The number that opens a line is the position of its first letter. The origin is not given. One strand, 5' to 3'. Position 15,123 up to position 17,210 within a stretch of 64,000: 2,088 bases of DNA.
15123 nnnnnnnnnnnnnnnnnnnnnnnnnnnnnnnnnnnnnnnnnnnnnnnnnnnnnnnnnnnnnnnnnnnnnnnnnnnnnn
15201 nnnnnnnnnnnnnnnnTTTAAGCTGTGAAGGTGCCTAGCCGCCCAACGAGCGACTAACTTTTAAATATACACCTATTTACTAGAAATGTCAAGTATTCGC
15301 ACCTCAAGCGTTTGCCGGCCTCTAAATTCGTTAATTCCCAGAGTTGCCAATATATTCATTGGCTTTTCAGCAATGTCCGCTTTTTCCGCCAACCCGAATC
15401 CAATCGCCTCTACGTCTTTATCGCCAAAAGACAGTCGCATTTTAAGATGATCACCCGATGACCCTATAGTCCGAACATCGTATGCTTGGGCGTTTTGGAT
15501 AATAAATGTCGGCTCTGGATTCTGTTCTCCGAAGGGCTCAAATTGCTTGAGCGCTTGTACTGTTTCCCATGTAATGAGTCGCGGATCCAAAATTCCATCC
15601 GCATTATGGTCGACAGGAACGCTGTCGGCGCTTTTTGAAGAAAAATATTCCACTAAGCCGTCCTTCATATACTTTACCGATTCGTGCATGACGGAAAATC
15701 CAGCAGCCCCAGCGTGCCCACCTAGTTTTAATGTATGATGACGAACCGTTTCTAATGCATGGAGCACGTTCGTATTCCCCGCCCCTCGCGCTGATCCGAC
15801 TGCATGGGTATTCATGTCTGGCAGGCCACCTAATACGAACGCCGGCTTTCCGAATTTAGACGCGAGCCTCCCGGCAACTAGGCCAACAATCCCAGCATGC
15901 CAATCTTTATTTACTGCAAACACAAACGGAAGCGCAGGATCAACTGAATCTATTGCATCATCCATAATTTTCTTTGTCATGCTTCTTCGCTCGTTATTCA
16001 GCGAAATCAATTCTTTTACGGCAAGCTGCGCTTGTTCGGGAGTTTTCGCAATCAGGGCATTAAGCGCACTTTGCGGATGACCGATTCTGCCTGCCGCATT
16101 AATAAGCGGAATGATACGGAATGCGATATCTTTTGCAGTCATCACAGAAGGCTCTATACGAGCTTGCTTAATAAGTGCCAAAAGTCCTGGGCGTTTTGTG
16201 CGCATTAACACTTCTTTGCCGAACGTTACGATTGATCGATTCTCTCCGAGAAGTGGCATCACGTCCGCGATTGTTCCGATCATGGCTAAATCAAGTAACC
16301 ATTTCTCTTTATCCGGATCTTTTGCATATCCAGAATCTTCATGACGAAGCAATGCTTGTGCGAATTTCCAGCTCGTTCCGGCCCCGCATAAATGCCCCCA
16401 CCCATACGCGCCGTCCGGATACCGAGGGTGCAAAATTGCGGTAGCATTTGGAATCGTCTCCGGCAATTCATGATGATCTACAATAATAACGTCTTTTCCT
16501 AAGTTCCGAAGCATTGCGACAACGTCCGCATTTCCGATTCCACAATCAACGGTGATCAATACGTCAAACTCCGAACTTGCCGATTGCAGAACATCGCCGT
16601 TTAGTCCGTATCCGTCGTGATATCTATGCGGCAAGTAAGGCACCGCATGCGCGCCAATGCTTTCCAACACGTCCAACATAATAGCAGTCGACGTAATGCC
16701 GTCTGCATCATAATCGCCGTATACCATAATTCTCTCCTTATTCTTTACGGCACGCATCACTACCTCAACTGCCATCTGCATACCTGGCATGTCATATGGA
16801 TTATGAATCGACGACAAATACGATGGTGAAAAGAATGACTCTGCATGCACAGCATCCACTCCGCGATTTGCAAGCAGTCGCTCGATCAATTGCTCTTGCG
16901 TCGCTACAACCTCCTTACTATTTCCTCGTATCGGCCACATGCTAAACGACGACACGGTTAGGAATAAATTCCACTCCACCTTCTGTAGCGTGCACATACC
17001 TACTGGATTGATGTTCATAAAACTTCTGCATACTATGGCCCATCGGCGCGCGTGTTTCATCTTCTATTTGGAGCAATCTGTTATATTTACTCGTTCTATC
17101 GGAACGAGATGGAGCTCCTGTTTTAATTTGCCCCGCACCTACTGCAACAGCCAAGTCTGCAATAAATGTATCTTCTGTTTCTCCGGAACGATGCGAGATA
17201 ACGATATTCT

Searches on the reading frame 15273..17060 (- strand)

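Call 6: search_protein_families(library=pfam, proteins=[window:15273-17060:-], max_evalue=0.01)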
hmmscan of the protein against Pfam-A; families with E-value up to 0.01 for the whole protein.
window:15273-17060:- (595 aa): 3 families
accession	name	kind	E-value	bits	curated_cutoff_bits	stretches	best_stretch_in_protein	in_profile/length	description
PF17768.7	RecJ_OB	-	6.8e-28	97.3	27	1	488-591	2-107/107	RecJ OB domain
PF01368.27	DHH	-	1.7e-23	83.7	28.1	1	110-263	1-125/125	DHH family, N-terminal domain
PF02272.25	DHHA1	-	4.5e-09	37.1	25.9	1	380-461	5-88/102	DHHA1 domain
